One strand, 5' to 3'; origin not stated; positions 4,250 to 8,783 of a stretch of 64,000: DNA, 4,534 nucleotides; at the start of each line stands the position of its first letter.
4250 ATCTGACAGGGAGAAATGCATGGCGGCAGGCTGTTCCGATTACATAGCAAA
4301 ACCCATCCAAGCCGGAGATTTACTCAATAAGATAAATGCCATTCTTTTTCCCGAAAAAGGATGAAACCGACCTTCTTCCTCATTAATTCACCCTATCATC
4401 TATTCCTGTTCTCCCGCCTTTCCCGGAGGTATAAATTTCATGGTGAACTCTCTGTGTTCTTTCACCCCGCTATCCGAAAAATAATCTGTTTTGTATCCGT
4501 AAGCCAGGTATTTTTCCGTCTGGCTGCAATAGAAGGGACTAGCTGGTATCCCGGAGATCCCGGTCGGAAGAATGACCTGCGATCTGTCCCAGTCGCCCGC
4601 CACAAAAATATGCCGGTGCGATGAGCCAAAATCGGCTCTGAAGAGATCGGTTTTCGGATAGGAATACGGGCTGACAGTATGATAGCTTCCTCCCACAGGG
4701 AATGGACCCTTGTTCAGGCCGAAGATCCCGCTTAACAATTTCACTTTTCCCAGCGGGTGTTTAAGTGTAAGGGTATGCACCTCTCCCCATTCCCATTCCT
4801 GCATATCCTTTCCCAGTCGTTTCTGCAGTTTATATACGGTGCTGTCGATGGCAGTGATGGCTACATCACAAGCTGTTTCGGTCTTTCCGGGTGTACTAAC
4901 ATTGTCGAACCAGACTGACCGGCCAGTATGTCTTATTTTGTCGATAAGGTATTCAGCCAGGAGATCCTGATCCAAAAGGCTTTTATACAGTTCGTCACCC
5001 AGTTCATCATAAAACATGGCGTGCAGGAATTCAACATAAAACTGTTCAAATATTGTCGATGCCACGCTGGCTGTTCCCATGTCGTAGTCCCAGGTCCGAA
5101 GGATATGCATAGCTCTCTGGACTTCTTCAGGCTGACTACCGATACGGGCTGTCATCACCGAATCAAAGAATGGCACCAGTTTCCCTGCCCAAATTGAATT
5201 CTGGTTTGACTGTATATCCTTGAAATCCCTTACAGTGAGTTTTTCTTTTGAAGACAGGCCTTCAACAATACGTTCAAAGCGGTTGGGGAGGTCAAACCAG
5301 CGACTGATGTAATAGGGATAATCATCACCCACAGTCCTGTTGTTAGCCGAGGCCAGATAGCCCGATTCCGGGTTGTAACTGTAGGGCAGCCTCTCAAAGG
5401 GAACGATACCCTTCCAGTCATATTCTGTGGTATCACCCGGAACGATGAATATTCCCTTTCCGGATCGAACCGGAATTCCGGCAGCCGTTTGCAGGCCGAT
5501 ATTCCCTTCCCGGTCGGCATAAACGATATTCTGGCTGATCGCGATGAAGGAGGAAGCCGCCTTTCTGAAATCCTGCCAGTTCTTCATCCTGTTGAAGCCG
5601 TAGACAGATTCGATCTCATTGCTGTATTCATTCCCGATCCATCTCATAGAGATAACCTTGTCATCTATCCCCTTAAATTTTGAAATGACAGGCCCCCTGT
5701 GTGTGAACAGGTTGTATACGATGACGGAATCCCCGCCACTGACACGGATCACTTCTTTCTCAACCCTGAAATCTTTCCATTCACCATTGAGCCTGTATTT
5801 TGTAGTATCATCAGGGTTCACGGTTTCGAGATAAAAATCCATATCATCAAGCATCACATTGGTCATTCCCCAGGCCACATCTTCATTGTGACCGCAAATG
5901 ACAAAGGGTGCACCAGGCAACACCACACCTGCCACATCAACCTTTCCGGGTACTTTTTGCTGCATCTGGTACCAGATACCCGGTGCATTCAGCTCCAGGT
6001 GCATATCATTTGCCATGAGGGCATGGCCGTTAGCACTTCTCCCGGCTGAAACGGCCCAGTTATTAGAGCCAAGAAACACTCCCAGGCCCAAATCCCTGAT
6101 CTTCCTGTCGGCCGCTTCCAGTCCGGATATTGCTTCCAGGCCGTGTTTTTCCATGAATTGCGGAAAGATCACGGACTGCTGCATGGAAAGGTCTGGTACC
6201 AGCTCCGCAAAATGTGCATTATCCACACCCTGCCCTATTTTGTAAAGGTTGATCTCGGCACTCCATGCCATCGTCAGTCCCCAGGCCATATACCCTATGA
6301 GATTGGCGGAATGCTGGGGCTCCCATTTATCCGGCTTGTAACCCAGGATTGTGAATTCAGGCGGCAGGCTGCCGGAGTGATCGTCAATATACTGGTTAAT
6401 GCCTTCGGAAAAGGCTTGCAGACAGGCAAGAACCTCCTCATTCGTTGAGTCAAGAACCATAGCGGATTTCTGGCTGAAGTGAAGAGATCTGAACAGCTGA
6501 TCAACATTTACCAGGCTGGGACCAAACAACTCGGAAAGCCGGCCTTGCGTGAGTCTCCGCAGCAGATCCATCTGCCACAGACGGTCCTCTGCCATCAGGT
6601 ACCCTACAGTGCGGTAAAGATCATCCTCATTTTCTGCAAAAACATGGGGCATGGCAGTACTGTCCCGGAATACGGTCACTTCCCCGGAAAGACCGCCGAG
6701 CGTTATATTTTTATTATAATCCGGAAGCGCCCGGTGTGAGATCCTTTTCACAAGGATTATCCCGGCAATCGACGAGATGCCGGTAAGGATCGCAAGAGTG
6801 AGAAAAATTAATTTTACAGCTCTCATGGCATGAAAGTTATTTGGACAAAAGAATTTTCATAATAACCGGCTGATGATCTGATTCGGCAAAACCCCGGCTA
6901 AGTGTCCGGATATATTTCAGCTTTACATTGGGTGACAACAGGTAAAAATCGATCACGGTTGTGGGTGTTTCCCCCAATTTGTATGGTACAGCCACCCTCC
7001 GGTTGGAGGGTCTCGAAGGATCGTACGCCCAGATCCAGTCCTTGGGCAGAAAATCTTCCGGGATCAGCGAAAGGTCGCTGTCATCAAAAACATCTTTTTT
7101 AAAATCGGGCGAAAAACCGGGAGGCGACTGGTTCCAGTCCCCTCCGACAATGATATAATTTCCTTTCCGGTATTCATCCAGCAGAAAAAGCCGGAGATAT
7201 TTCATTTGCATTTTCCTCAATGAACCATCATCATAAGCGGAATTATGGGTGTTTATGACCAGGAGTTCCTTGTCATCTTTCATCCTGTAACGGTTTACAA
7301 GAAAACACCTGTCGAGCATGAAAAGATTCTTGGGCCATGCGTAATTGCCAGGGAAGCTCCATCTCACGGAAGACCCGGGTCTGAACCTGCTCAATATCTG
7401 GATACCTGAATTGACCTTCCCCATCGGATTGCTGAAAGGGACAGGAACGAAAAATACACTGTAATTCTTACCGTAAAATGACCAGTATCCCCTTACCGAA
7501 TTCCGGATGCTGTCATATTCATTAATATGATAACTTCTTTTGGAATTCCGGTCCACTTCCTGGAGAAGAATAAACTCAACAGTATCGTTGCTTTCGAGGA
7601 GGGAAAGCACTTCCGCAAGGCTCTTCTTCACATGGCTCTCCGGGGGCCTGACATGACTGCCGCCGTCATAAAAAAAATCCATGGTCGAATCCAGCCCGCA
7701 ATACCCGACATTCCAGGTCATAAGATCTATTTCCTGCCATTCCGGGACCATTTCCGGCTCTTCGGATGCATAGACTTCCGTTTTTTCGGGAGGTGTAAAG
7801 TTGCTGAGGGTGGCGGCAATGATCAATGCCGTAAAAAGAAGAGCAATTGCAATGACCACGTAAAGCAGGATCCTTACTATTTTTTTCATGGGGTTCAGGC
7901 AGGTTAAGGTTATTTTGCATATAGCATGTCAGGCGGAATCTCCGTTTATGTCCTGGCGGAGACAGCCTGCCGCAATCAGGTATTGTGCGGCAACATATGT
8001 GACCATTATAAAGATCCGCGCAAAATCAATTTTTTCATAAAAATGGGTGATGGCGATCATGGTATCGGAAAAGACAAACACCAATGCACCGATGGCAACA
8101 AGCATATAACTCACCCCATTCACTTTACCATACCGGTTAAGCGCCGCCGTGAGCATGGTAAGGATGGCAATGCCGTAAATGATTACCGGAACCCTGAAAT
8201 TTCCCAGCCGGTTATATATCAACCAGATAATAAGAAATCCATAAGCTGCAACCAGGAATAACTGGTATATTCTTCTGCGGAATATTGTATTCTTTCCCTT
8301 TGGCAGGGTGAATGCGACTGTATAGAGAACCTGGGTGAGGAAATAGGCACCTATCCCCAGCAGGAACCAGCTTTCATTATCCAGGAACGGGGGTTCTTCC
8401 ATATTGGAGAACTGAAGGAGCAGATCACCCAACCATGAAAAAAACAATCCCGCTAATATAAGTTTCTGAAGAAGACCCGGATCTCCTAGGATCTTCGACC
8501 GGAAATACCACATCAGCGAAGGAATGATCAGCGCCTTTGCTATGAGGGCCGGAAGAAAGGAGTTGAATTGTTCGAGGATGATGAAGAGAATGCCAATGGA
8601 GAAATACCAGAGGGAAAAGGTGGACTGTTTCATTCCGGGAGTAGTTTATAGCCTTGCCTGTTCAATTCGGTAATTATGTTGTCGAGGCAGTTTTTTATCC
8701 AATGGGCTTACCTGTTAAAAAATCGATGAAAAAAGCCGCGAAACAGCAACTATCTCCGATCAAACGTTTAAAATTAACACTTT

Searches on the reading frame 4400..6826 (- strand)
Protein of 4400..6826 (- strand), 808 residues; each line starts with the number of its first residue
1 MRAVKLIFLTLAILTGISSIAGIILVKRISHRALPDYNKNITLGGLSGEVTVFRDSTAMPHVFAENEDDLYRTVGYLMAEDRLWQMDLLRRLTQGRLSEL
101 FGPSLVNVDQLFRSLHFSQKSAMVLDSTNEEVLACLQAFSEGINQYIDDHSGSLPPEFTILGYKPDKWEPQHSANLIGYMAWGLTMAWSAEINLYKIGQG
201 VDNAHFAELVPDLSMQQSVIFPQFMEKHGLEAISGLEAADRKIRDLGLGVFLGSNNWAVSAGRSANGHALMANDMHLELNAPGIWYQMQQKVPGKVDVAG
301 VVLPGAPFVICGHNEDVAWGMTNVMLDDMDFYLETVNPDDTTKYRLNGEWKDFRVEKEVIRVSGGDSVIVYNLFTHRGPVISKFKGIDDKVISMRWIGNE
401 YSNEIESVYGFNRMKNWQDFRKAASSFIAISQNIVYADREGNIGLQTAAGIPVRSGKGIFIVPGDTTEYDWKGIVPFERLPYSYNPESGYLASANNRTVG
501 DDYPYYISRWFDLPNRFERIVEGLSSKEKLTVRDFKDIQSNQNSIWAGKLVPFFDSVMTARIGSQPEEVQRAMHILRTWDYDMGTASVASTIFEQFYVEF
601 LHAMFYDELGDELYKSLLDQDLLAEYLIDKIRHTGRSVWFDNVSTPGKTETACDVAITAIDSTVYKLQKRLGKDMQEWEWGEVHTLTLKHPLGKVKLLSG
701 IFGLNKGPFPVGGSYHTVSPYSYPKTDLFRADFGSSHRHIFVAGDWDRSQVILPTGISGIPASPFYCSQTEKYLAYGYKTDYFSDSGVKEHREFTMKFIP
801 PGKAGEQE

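Call 78: search_protein_families(library=pfam, proteins=[window:4400-6826:-], max_evalue=0.000001)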
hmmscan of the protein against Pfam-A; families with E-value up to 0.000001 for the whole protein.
window:4400-6826:- (808 aa): 1 family
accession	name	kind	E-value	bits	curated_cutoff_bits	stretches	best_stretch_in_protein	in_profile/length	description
PF01804.23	Penicil_amidase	-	6.2e-213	710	21.3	1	49-789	1-674/675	Penicillin amidase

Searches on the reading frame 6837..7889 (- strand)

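Call 78: search_protein_families(library=pfam, proteins=[window:6837-7889:-], max_evalue=0.000001)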
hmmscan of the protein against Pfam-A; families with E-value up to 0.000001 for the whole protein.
window:6837-7889:- (350 aa): 1 family
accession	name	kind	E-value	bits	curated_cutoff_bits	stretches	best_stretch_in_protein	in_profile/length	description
PF03372.29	Exo_endo_phos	-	5.2e-10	39.9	24.5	1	57-279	1-174/225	Endonuclease/Exonuclease/phosphatase family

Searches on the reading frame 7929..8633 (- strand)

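Call 78: search_protein_families(library=pfam, proteins=[window:7929-8633:-], max_evalue=0.000001)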
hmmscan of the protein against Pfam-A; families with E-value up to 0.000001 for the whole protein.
window:7929-8633:- (234 aa): 1 family
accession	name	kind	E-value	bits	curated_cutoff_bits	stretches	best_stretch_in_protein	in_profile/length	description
PF07947.19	YhhN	-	6.1e-44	150.3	25.6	1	30-223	3-181/182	YhhN family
